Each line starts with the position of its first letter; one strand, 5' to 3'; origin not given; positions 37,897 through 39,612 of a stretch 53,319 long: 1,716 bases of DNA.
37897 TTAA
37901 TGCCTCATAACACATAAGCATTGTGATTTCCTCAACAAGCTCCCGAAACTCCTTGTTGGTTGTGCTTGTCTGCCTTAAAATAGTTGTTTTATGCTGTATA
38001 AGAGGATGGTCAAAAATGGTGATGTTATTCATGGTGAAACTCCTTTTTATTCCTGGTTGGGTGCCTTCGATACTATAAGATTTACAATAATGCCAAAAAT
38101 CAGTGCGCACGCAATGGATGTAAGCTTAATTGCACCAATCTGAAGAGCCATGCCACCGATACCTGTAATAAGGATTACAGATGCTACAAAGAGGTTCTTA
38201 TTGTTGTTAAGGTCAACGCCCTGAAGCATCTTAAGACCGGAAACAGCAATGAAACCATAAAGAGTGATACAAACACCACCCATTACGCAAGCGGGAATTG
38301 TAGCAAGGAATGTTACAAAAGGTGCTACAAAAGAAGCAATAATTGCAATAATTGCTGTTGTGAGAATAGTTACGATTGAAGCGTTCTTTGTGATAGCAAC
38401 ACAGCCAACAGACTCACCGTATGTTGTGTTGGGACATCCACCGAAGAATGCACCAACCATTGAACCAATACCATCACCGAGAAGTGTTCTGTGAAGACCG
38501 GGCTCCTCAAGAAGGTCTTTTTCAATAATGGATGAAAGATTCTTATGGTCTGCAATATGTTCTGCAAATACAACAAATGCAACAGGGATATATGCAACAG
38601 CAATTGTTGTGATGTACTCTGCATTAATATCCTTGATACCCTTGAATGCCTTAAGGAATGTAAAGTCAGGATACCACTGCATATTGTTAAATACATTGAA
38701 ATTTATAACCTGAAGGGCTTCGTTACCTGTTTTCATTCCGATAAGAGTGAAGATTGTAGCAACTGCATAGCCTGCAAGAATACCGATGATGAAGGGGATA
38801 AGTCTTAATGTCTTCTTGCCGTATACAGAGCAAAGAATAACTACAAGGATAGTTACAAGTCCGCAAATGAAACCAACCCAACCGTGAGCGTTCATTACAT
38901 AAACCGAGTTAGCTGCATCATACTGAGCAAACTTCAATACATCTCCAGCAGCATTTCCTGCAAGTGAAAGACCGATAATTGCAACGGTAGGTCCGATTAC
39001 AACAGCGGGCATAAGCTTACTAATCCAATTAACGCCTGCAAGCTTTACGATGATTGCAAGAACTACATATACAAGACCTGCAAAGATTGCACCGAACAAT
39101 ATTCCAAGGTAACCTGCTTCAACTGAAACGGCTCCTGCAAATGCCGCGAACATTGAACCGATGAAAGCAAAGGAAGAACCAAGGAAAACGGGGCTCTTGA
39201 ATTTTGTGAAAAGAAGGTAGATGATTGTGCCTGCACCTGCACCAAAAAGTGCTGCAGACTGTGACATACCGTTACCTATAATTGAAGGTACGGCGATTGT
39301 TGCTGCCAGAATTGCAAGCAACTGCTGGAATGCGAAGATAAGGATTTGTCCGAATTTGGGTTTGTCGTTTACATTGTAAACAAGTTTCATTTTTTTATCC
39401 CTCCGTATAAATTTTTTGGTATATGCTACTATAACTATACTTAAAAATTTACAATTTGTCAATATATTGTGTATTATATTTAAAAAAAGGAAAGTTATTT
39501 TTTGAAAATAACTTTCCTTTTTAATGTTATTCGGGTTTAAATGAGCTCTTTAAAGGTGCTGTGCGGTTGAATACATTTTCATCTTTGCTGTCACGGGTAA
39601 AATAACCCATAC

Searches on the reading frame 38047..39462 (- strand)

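Call 93: search_protein_families(library=pfam, proteins=[window:38047-39462:-], max_evalue=0.00001)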
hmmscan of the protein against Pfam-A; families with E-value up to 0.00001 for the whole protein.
window:38047-39462:- (471 aa): 1 family
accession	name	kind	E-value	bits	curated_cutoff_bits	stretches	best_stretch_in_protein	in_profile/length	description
PF00860.26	Xan_ur_permease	-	2.5e-74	250.8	27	1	38-441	1-387/389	Permease family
